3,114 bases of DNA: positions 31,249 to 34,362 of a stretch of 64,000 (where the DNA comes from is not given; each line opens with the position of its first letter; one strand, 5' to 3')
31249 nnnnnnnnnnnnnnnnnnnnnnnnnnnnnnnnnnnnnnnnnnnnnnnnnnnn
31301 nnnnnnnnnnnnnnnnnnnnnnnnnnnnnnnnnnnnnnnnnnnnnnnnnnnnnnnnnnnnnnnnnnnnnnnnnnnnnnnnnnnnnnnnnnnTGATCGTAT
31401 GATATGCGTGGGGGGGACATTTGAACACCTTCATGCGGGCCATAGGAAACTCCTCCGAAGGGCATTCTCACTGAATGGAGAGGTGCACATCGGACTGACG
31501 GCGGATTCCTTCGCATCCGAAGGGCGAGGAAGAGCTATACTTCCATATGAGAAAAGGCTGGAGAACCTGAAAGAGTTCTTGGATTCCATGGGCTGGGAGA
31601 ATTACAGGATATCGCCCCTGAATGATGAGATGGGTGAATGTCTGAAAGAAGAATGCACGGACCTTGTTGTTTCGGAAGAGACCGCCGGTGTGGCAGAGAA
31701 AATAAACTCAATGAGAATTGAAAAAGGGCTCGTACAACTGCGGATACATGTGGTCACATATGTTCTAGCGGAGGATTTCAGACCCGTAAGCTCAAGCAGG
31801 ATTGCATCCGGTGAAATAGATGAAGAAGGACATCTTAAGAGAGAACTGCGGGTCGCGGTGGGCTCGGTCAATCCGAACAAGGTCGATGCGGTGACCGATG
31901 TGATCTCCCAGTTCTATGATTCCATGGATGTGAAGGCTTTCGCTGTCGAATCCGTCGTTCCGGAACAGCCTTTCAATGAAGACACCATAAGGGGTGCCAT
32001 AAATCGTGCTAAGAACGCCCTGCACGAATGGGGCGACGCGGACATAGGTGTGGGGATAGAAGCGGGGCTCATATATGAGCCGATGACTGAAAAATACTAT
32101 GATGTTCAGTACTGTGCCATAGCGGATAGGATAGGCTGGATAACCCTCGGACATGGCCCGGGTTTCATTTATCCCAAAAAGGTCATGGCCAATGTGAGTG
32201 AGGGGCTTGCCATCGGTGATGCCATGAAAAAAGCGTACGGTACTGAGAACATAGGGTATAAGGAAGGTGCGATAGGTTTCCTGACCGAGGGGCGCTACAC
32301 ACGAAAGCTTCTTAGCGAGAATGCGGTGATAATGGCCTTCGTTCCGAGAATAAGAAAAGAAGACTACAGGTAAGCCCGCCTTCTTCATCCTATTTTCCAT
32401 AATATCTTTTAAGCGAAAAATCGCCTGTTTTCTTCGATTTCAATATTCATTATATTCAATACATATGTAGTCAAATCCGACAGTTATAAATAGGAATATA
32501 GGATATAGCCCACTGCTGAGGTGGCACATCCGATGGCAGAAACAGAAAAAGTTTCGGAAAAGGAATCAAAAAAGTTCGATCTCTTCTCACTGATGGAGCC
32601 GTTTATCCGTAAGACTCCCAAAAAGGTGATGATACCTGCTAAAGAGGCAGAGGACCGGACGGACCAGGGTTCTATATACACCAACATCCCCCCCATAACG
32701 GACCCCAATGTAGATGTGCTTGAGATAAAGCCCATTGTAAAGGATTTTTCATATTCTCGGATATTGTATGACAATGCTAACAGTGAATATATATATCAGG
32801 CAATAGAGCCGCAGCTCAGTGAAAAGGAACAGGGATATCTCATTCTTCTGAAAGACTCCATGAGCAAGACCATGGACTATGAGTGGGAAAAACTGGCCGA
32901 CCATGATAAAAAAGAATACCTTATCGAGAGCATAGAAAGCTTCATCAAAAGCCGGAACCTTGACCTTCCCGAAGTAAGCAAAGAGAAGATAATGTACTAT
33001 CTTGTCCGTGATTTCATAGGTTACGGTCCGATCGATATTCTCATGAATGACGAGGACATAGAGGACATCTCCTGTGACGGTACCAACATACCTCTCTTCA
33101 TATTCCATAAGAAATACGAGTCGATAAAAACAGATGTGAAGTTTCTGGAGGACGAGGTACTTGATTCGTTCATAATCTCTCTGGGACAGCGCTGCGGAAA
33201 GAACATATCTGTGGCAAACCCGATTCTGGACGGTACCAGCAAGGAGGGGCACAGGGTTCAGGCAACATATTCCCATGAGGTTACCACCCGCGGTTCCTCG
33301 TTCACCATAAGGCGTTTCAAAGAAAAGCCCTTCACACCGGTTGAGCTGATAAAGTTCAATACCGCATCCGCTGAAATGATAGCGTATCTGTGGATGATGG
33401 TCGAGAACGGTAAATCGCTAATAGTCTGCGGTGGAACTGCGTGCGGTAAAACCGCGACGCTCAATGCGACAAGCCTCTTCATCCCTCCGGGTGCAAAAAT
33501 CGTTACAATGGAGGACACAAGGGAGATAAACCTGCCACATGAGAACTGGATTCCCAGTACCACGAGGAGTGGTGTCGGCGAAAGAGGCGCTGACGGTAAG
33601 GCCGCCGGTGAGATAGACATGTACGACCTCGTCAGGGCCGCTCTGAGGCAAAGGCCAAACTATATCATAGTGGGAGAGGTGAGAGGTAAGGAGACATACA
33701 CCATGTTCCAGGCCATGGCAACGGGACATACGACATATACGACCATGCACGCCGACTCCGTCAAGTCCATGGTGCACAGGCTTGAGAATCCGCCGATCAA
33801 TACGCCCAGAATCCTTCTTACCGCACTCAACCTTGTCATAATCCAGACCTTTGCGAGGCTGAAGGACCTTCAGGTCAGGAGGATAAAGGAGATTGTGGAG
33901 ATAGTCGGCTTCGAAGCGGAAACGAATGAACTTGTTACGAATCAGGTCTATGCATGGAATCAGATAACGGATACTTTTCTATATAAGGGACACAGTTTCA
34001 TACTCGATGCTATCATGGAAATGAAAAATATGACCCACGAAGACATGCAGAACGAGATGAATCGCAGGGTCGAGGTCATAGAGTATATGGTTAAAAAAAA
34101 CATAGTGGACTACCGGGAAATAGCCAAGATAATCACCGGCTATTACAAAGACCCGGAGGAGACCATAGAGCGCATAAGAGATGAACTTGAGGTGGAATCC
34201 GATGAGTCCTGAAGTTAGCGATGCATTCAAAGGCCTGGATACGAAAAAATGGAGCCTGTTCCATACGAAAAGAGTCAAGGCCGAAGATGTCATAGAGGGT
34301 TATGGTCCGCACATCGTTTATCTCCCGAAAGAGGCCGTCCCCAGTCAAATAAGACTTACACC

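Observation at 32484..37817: Type IV filament assembly cassette with two paralogous FlaI/TadA-like ATPases bracketing a split two-ORF platform, and no pilin or peptidase nearby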

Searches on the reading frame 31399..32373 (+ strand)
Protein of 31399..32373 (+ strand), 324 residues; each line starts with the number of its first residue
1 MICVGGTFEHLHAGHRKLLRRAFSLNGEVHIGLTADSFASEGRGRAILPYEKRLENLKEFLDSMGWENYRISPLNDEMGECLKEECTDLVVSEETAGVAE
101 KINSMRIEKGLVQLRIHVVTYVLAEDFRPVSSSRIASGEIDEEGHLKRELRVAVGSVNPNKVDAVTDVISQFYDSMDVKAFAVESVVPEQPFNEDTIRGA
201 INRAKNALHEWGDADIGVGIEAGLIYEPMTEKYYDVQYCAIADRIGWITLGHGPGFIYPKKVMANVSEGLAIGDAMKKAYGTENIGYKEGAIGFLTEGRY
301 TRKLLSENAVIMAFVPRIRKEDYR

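Call 34: search_protein_families(library=pfam, proteins=[window:31399-32373:+], max_evalue=0.001)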
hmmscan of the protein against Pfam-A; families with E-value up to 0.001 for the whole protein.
window:31399-32373:+ (324 aa): 2 families
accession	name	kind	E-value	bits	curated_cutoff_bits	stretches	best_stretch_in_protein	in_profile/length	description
PF01931.24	NTPase_I-T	-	3.6e-50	170.4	25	1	155-318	1-162/162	Protein of unknown function DUF84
PF01467.32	CTP_transf_like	-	3.4e-11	43.9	21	1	4-135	2-130/133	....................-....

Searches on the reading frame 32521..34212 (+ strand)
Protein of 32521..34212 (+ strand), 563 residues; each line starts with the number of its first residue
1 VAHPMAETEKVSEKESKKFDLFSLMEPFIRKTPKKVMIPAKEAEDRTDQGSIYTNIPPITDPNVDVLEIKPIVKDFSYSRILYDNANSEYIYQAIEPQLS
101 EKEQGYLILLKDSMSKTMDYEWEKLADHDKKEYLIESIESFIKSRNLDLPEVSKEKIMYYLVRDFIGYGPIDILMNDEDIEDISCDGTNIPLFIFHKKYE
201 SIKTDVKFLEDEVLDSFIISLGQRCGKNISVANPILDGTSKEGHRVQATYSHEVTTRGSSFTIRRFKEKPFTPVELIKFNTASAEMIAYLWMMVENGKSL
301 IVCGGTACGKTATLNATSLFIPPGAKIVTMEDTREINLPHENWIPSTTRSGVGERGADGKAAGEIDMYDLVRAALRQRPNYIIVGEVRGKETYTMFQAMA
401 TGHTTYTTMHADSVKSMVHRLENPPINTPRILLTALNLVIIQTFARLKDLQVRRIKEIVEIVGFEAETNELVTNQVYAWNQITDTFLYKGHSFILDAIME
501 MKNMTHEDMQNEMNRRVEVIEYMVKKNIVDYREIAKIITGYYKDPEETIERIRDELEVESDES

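Call 3: search_protein_families(library=pfam, proteins=[window:32521-34212:+], max_evalue=0.01)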
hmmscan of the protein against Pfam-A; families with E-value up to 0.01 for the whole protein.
window:32521-34212:+ (563 aa): 2 families
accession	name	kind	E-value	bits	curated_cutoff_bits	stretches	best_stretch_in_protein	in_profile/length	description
PF00437.27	T2SSE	-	4.2e-36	124.8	24.9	1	250-512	96-333/370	Type II/IV secretion system protein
PF23989.1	PilB3_C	-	6e-07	30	27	1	483-554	2-72/83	PilB3-like, C-terminal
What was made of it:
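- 32533..34212 (+): ATPase E1, 559 aa from the conserved ATG (the longest ORF starts at GTG 32521, 563 aa). It is a secretion-superfamily (T2SSE) ATPase and the positional orthologue of CdiPE1. Pfam T2SSE 124.8 bits plus PilB3_C (call 3).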

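Call 4: search_protein_families(library=ncbifam, proteins=[window:32521-34212:+], max_evalue=0.01)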
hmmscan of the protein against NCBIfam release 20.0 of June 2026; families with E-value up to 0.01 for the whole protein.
window:32521-34212:+ (563 aa): 17 families
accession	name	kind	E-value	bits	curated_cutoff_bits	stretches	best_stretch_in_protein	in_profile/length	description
NF058587.1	archaellum_moto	equivalog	7.3e-126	421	550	1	73-547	36-523/527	archaellum flagellar ATPase motor FlaI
NF053672.1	bindosome_BasE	exception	1.6e-61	208.6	1000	1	94-543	66-509/512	bindosome assembly system ATPase subunit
TIGR03819.1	heli_sec_ATPase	hypoth_equivalog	3e-40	138.4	373.15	1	156-422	40-298/340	TadA family conjugal transfer-associated ATPase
TIGR02788.1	VirB11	equivalog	2.3e-36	125.4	249.95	2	284-422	131-263/308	P-type DNA transfer ATPase VirB11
TIGR02782.1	TrbB_P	equivalog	8.1e-29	100.9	304.55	1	198-466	38-298/303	P-type conjugative transfer ATPase TrbB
NF010475.0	PRK13900.1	equivalog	1.8e-28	99.6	389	1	285-421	148-279/333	type IV secretion system ATPase VirB11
NF010469.0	PRK13894.1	subfamily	6.7e-24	84.8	508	1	217-466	70-312/320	conjugal transfer ATPase TrbB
NF010407.0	PRK13833.1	subfamily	8.2e-20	71.5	499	1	231-468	79-307/323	conjugal transfer protein TrbB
NF010425.0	PRK13851.1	equivalog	3.7e-16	58.9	461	1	283-413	148-273/344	type IV secretion system protein VirB11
NF041000.1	ATPase_ComGA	equivalog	6.7e-16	58.1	300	1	293-443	123-263/267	competence type IV pilus ATPase ComGA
TIGR02525.1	plasmid_TraJ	equivalog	1e-15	57.6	368.3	1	291-504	144-355/372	plasmid transfer ATPase TraJ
TIGR02538.1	type_IV_pilB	equivalog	6e-14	51.5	675.65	1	300-511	319-521/564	type IV-A pilus assembly ATPase PilB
NF007755.0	PRK10436.1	equivalog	8.1e-14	51.1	617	1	298-505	219-409/465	type II secretion system protein GspE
TIGR02533.1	type_II_gspE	equivalog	4.9e-13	48.6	630.25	1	283-447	228-381/486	type II secretion system ATPase GspE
TIGR01420.1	pilT_fam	subfamily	1.5e-11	44.2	319.1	1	294-421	118-239/343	PilT/PilU family type 4a pilus ATPase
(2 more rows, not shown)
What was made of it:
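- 32533..34212 (+): The best NCBIfam match is FlaI at 421 bits, below its cutoff of 550 (call 4).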

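Call 38: search_solved_structures(query=window:32521-34212:+, max_evalue=1e-10, show_alignments=1)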
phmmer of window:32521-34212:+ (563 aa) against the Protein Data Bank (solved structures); distinct sequences matched with E-value up to 1e-10: 9.
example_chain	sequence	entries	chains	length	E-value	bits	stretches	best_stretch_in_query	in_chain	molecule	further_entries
2oap_1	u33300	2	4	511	1.1e-126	426.7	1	76-553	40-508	Type II secretion system protein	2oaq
4ii7_A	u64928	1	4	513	6.7e-84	285.5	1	75-536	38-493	FlaI ATPase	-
4ihq_A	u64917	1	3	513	4e-83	283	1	75-536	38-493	FlaI ATPase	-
8rkd_E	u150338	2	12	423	1e-41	146.3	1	132-479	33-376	Pilus assembly ATPase CpaF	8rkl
8rjf_A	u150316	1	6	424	1e-41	146.3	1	132-479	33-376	Pilus assembly ATPase CpaF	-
9e24_A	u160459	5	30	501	1.6e-41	145.7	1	132-479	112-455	CpaF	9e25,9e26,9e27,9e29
6bge_A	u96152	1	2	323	1.3e-17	66.8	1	231-425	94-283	VirB11-like protein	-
1g6o_A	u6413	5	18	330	1.4e-17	66.7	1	231-425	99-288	CAG-ALPHA | virB11 homolog | Cag-alfa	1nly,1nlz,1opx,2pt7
2gza_A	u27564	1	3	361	2.8e-11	45.9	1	265-421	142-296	Type IV secretion system protein VirB11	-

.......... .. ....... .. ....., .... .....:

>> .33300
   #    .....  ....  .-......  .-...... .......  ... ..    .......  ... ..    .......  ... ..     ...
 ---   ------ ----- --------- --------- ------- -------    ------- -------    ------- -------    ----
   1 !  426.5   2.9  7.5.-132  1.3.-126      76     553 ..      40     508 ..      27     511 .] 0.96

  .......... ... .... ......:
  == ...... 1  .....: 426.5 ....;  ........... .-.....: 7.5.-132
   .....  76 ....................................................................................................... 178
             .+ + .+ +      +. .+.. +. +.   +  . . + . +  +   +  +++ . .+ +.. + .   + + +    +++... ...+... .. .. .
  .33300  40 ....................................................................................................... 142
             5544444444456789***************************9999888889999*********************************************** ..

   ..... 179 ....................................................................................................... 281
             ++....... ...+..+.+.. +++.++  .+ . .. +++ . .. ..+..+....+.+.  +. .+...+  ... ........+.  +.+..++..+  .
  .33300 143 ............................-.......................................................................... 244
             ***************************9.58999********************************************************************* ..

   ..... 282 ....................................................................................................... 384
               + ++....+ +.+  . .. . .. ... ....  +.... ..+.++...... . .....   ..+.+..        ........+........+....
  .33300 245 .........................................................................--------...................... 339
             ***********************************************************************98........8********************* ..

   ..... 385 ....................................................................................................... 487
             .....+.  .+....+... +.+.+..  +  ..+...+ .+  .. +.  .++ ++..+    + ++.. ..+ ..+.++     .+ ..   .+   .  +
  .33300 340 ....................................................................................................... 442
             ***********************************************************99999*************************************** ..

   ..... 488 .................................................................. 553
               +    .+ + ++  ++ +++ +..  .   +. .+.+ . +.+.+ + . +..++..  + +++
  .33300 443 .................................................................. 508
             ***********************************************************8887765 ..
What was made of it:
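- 32533..34212 (+): The best solved relative is afGspE 2OAP at 427 bits (call 38).
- Closest known: Archaeoglobus fulgidus GspE. Different: Both window proteins have an 8-residue insertion before the GEIDMYD motif (call 38).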
